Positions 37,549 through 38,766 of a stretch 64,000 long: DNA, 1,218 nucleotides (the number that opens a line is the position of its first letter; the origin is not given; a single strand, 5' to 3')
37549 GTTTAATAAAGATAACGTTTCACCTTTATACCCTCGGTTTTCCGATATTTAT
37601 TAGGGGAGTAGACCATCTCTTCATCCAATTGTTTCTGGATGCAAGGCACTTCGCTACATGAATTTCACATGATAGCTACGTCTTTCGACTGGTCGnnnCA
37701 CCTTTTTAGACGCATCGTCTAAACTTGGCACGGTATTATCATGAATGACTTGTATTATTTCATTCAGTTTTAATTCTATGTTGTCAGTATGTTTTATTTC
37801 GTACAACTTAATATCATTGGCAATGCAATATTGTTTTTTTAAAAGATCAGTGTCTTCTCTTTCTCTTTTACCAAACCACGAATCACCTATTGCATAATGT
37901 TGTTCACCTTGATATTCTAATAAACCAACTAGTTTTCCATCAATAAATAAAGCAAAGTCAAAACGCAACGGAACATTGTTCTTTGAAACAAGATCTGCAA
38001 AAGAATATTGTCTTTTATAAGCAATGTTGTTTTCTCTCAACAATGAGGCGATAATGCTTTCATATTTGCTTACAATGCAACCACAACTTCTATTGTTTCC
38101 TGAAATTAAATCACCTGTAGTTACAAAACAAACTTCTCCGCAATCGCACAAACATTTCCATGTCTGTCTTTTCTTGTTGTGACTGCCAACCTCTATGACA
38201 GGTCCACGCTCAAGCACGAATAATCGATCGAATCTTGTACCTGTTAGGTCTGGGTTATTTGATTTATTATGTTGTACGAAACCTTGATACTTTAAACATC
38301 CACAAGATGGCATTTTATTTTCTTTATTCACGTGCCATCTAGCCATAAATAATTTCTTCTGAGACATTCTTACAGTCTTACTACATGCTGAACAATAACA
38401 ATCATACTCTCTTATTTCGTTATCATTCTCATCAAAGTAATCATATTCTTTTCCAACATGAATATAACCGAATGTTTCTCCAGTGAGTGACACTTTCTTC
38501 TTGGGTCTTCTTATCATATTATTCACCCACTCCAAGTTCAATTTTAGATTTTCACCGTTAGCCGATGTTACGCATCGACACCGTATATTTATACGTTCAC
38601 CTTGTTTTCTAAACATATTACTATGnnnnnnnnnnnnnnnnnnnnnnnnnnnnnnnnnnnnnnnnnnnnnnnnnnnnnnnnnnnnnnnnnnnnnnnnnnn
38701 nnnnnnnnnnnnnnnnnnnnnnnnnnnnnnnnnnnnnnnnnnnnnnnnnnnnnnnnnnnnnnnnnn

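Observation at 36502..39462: nrdD (anaerobic ribonucleotide reductase) interrupted by a roughly 1.07 kb intervening sequence encoding a homing-endonuclease-like protein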

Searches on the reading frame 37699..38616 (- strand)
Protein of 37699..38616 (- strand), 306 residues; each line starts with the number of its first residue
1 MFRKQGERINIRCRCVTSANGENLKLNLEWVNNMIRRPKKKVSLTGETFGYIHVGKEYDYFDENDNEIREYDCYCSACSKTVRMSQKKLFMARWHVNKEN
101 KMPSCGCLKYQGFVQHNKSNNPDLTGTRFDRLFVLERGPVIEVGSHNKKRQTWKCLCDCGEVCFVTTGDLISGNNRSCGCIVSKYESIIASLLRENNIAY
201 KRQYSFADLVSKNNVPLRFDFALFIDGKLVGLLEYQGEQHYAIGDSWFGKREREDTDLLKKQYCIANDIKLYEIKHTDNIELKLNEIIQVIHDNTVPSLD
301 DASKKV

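Call 12: search_protein_families(library=pfam, proteins=[window:37699-38616:-], max_evalue=0.1)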
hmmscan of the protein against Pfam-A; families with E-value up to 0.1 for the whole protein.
window:37699-38616:- (306 aa): 2 families
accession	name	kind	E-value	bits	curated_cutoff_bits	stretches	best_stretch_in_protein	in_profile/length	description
PF21817.3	CapR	-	0.012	16.2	24.2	0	141-180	18-66/67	CapR homology domain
PF19237.4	DUF5889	-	0.031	14.8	27.1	1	217-293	3-81/115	Family of unknown function (DUF5889)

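Call 13: search_protein_families(library=phrogs, proteins=[window:37699-38616:-], max_evalue=0.1)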
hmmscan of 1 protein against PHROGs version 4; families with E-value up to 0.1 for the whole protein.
window:37699-38616:- (306 aa): 7 families
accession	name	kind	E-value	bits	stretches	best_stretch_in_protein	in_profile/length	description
phrog_374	-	DNA, RNA and nucleotide metabolism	3.9e-22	79.8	1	24-195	116-261/617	HNH endonuclease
phrog_559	-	DNA, RNA and nucleotide metabolism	3.6e-20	73.3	1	74-292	206-412/607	HNH endonuclease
phrog_4538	-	unknown function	4.9e-19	69.5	1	142-301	189-339/447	-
phrog_9084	-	DNA, RNA and nucleotide metabolism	5.4e-18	66.7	1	176-281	54-157/187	homing endonuclease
phrog_7140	-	DNA, RNA and nucleotide metabolism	5.5e-18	65.9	1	180-292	120-233/423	intron encoded nuclease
phrog_22195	-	unknown function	0.0002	22.2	1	146-181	23-58/148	-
phrog_19778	-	unknown function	0.0047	17.1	1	222-281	287-348/362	-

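Call 14: search_solved_structures(query=window:37699-38616:-, max_evalue=10, show_alignments=3)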
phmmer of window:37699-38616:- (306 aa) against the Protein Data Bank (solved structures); distinct sequences matched with E-value up to 10: 10.
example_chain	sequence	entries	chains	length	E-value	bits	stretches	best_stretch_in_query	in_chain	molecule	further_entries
3v4o_A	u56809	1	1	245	0.34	13.5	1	204-300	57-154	Mucosa-associated lymphoid tissue lymphoma translocation protein 1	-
3v4l_A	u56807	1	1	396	0.77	12.4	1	204-300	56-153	Mucosa-associated lymphoid tissue lymphoma translocation protein 1 homolog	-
6f7i_A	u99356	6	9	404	0.77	12.4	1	205-300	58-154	Mucosa-associated lymphoid tissue lymphoma translocation protein 1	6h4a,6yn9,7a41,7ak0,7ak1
7pav_A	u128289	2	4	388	0.8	12.3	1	205-300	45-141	Mucosa-associated lymphoid tissue lymphoma translocation protein 1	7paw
9mkc_A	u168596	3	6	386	0.83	12.3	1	205-300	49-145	Mucosa-associated lymphoid tissue lymphoma translocation protein 1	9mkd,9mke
8v4x_A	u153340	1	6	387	0.84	12.3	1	205-300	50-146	Mucosa-associated lymphoid tissue lymphoma translocation protein 1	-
4i1p_A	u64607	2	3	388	0.84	12.2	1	205-300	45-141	Mucosa-associated lymphoid tissue lymphoma translocation protein 1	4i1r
3v55_A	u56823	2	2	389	0.85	12.2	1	205-300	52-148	Mucosa-associated lymphoid tissue lymphoma translocation protein 1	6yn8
3uo8_B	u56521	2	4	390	0.85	12.2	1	205-300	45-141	Mucosa-associated lymphoid tissue lymphoma translocation protein 1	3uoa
38go_A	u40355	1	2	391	0.86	12.2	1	205-300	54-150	Mucosa-associated lymphoid tissue lymphoma translocation protein 1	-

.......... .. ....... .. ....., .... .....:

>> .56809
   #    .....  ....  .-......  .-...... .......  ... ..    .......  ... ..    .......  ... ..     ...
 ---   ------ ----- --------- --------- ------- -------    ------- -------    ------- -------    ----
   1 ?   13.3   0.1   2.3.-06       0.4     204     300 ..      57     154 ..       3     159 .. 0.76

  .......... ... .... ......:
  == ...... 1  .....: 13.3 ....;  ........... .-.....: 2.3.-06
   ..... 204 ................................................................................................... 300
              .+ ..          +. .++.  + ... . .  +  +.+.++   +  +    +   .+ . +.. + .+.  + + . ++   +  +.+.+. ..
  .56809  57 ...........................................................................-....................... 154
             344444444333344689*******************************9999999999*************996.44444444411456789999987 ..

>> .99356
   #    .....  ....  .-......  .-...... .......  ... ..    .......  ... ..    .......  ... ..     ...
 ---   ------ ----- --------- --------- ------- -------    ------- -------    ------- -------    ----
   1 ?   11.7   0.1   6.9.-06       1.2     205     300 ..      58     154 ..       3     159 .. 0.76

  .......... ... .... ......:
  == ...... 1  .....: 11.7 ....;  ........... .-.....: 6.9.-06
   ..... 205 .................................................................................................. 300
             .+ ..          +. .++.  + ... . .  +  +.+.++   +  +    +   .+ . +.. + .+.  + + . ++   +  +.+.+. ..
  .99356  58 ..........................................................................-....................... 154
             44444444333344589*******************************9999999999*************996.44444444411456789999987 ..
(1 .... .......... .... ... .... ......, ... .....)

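Call 15: find_homologous_proteins(query=window:37699-38616:-)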
Query window:37699-38616:- (306 aa): 280 proteins with E <= 0.001 among 817 candidates; the best 120 are listed.
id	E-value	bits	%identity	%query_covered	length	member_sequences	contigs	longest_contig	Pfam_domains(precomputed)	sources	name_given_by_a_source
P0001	1.4e-186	637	100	89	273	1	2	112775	-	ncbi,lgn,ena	-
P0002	2.7e-92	328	56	85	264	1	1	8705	-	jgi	jgi:hypothetical protein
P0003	1.8e-91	325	53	89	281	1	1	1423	-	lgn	-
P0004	4.6e-89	317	53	87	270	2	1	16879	-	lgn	-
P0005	2.0e-85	305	51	87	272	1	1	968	-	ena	-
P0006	1.3e-78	283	49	86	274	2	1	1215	-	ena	-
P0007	2.8e-73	265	55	71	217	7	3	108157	-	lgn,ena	-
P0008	1.4e-72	263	55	71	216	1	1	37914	-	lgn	-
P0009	1.4e-71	260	46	88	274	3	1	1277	-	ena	-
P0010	9.2e-67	244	52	67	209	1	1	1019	-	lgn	-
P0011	5.8e-66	241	56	64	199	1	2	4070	-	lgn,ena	-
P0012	1.3e-58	217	39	85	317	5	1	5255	-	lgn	-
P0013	2.2e-58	216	47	70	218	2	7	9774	-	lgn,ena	-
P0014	2.7e-57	213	55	58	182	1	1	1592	-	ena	-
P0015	6.1e-56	208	42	66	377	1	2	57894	-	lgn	-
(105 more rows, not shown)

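Call 16: find_encoding_contigs(protein=P0001, flank=3000, max_places=3)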
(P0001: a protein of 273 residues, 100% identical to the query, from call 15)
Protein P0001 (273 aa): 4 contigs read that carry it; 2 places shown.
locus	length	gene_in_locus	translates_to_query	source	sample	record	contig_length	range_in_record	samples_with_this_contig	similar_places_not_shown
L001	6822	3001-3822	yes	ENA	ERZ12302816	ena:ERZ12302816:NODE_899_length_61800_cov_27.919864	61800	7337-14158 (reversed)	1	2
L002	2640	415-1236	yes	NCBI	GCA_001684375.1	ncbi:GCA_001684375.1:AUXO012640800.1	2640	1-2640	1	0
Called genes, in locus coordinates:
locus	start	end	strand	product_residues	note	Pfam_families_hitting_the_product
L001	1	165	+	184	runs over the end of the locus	PF02075:RuvC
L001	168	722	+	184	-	PF00692:dUTPase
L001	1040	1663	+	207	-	PF02511:Thy1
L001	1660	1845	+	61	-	-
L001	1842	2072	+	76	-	PF00462:Glutaredoxin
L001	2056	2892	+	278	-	PF13597:NRDD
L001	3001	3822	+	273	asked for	-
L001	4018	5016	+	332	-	PF13597:NRDD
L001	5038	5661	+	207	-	-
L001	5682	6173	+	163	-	PF13353:Fer4_12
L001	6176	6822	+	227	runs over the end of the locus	-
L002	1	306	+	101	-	?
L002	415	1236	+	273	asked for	-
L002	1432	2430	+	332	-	PF13597:NRDD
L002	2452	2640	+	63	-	?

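Call 17: find_encoding_contigs(protein=P0002, flank=4000, max_places=3)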
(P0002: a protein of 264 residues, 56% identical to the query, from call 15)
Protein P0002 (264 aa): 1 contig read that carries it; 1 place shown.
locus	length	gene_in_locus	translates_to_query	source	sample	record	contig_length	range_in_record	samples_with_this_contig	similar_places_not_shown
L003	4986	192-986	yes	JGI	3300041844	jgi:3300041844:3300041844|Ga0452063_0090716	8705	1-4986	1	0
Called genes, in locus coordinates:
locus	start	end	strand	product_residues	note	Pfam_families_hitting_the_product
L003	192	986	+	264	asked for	-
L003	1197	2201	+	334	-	PF13597:NRDD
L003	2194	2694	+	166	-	-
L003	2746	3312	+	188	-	-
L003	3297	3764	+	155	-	PF01316:Arg_repressor (weak), PF02863:Arg_repressor_C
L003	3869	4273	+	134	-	PF00692:dUTPase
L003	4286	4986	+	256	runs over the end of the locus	-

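Call 18: find_encoding_contigs(protein=P0004, flank=4000, max_places=3)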
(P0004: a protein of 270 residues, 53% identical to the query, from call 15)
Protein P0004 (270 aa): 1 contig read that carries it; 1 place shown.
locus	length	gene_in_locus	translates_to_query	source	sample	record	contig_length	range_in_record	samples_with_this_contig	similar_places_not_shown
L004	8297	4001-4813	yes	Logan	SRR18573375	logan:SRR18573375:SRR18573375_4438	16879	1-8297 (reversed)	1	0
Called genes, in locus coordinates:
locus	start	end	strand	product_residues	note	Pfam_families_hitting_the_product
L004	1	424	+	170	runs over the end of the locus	-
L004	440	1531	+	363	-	PF21189:PHA02142, PF09414:RNA_ligase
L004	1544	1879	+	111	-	-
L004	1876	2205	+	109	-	PF02724:CDC45 (weak), PF04025:RemA-like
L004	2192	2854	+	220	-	PF02511:Thy1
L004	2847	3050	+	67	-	PF00462:Glutaredoxin (faint), PF13417:GST_N_3 (faint)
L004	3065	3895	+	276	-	PF13597:NRDD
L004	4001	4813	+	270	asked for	-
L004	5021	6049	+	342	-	PF13597:NRDD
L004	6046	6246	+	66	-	-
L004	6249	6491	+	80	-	-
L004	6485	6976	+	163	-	-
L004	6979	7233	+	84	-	PF19791:DUF6275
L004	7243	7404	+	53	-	-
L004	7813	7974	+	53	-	-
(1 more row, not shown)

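Call 19: find_related_loci(query=window:37699-38517:-, collection=viral_contigs, flank=3000)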
Query window:37699-38517:- (273 aa) in viral_contigs; peptide patterns used: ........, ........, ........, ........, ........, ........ (x = any residue, [..] = any of these).
187 stretches matched a pattern; 144 encode a relative of the query (tblastn E <= 1e-3); the best 80 are kept; 80 distinct loci.
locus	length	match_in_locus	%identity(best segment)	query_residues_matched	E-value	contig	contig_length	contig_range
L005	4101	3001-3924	40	11-265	3e-49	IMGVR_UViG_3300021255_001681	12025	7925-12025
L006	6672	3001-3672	40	7-254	1e-43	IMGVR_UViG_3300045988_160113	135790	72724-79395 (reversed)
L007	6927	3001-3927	37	1-259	2e-40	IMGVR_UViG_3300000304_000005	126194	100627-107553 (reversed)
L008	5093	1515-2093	43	68-270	1e-38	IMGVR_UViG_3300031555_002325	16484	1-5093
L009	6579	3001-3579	43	68-270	1e-38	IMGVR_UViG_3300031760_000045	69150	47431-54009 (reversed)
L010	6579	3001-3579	43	68-270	1e-38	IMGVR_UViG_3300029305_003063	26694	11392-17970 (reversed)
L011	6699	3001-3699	37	4-256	3e-38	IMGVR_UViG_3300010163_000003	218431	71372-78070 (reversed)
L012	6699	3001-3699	37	4-256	3e-38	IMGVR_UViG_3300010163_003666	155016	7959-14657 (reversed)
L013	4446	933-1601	36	11-243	1e-36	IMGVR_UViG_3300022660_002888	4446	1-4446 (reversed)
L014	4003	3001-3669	36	11-243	1e-36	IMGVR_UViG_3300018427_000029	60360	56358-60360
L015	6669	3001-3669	36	11-243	1e-36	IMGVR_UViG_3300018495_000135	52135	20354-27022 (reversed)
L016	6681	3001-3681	35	13-254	2e-33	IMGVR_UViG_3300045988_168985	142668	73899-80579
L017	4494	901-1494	39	65-261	3e-33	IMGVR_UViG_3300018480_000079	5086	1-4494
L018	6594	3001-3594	39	65-261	3e-33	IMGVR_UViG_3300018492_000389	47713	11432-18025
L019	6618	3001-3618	39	31-247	2e-31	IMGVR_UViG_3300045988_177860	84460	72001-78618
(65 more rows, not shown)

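Call 20: find_encoding_contigs(protein=P0007, flank=3000, max_places=3)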
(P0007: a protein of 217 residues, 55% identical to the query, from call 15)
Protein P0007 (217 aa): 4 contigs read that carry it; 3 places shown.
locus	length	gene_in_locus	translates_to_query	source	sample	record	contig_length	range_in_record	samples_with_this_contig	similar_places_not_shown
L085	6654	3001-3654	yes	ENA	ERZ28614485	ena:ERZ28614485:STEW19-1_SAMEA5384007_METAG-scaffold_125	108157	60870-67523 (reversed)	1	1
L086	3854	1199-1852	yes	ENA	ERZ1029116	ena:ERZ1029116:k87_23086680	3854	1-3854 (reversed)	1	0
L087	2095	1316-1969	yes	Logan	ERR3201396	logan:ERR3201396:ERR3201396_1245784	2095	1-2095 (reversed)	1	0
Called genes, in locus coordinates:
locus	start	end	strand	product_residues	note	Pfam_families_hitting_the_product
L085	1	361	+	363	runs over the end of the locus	PF21189:PHA02142, PF09414:RNA_ligase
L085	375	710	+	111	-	-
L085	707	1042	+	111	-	PF04025:RemA-like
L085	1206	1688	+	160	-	PF02511:Thy1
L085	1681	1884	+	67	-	PF00462:Glutaredoxin (faint)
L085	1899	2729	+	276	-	PF13597:NRDD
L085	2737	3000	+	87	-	-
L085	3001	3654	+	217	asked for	-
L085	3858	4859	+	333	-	PF13597:NRDD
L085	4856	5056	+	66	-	-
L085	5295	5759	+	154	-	PF04055:Radical_SAM (weak)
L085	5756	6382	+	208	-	PF00692:dUTPase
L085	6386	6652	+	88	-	-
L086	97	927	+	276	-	PF13597:NRDD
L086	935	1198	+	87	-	-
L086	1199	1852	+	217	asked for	-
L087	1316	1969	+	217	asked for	-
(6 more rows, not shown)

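Call 21: find_encoding_contigs(protein=P0008, flank=3000, max_places=2)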
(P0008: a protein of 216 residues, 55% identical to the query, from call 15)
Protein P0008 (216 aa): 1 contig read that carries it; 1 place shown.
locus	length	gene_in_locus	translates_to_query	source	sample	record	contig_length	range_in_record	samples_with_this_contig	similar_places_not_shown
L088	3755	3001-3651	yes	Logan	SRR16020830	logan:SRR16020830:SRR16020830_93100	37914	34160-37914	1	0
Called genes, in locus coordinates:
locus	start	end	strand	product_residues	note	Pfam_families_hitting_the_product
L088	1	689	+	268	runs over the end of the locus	PF09414:RNA_ligase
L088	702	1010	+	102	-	PF04025:RemA-like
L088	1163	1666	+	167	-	PF02511:Thy1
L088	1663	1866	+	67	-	PF13417:GST_N_3 (faint)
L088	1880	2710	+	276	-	PF13597:NRDD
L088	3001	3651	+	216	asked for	-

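Call 48: predict_structure(alignment_id=A2)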
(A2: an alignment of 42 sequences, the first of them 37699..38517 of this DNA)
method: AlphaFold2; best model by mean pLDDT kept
length: 273 residues; sequences in the alignment: 42
mean_pLDDT: 89.7   pTM: 0.59
mean pLDDT of the five models: 89.7, 89.5, 88.6, 88.2, 86.9
residues with pLDDT >= 90: 196; 70-90: 50; 50-70: 26; < 50: 1
segments of 3 or more residues with pLDDT < 50: none
pLDDT, mean of each block of 10 residues (from residue 1): 73 98 97 96 96 97 96 81 72 95 96 93 94 93 83 93 95 96 96 97 83 77 94 98 96 94 58 50
secondary structure, 60 per line:
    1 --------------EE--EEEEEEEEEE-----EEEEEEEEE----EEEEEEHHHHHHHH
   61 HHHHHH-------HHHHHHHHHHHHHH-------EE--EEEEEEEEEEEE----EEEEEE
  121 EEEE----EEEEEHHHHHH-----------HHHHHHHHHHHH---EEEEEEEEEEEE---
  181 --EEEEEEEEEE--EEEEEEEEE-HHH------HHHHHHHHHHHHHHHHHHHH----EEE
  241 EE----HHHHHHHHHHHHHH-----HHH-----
elements in order: E19-28 E34-42 E47-52 H53-66 H74-87 E99-110 E115-124 E129-133 H134-139 H151-162 E166-177 E183-192 E195-203 H214-233 E238-242 H247-260

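Call 50: fold_search(model_id=the predicted structure, library=pdb)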
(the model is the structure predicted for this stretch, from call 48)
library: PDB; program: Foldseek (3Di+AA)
matches with E <= 10: 737; with E <= 0.001: 0
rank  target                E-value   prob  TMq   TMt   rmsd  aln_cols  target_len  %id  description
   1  7uve_A                3.5e-02  0.16  0.12  0.14  21.7       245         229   12  Drosophila melanogaster setdb1-tuor domain with peptide H3K9me2K14ac (released 2022-08-10)
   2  1sr9_A                9.5e-02  0.30  0.12  0.07  19.2       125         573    8  Crystal Structure of LeuA from Mycobacterium tuberculosis (released 2004-05-18)
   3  9ibq_A                1.0e-01  0.75  0.22  0.22   8.4       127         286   12  Structure of BstEII with DNA substrate (released 2026-03-04)
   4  7uw8                  1.2e-01  0.09  0.10  0.12  19.2       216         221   11  Drosophila melanogaster setdb1-tuor domain (released 2022-08-10)
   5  7t4r_N                1.6e-01  0.16  0.12  0.18  18.1       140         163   10  CryoEM structure of the HCMV Pentamer gH/gL/UL128/UL130/UL131A in complex with THBD and neutralizing fabs MSL-109 and  (released 2022-03-23)
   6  2d7v_A                1.9e-01  0.11  0.12  0.18  17.7       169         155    8  Structure of OsmC-like Protein of Unknown Function VCA0330 from Vibrio cholerae O1 biovar eltor str. N16961 (released 2006-01-10)
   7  6mf4                  1.9e-01  0.07  0.10  0.11  24.1       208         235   10  Crystal structure of the polo-box domain of Cdc5 from budding yeast. (released 2020-02-19)
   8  2d7v_B                2.2e-01  0.09  0.12  0.18  17.8       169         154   11  Structure of OsmC-like Protein of Unknown Function VCA0330 from Vibrio cholerae O1 biovar eltor str. N16961 (released 2006-01-10)
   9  6ut7_G                2.3e-01  0.60  0.24  0.17   7.1       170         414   10  Fitted model for the tetradecameric assembly of Thermococcus gammatolerans McrB AAA+ hexamers with bound McrC (released 2020-10-21)
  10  7t4q_D                2.3e-01  0.15  0.12  0.18  17.5       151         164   11  CryoEM structure of the HCMV Pentamer gH/gL/UL128/UL130/UL131A in complex with neutralizing fabs 2C12, 7I13 and 13H11 (released 2022-03-23)
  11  3hpz_B                2.6e-01  0.14  0.12  0.07  19.3       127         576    8  Crystal structure of Mycobacterium tuberculosis LeuA complexed with bromopyruvate (released 2010-05-19)
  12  7kbb_D                2.7e-01  0.15  0.13  0.19  17.3       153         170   11  Cryo-EM structure of the HCMV pentamer bound by Fabs 2-18 and 8I21 (released 2021-08-11)
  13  8chu_A                2.7e-01  0.12  0.12  0.20  24.2       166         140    8  Crystal structure of human PURA repeat I-II K97E mutant (released 2024-02-21)
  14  6g2h_D                2.7e-01  0.08  0.16  0.05  21.7       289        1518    8  Filament of acetyl-CoA carboxylase and BRCT domains of BRCA1 (ACC-BRCT) core at 4.6 A resolution (released 2018-06-13)
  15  7caj_A                3.1e-01  0.06  0.09  0.10  15.5       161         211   10  Crystal structure of SETDB1 Tudor domain in complexed with Compound 2. (released 2021-04-07)
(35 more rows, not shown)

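Call 54: search_solved_structures(query=A2, max_evalue=10, show_alignments=3)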
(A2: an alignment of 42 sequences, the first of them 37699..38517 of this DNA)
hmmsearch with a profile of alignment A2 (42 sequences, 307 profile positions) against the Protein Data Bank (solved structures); distinct sequences matched with E-value up to 10: 2.
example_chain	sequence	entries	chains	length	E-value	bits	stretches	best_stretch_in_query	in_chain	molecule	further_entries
1x6m_A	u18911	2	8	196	0.85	11.6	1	99-174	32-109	Glutathione-dependent formaldehyde-activating enzyme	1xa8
6sw9_W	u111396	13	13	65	1.2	11.2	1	160-191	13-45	30S ribosomal protein S27e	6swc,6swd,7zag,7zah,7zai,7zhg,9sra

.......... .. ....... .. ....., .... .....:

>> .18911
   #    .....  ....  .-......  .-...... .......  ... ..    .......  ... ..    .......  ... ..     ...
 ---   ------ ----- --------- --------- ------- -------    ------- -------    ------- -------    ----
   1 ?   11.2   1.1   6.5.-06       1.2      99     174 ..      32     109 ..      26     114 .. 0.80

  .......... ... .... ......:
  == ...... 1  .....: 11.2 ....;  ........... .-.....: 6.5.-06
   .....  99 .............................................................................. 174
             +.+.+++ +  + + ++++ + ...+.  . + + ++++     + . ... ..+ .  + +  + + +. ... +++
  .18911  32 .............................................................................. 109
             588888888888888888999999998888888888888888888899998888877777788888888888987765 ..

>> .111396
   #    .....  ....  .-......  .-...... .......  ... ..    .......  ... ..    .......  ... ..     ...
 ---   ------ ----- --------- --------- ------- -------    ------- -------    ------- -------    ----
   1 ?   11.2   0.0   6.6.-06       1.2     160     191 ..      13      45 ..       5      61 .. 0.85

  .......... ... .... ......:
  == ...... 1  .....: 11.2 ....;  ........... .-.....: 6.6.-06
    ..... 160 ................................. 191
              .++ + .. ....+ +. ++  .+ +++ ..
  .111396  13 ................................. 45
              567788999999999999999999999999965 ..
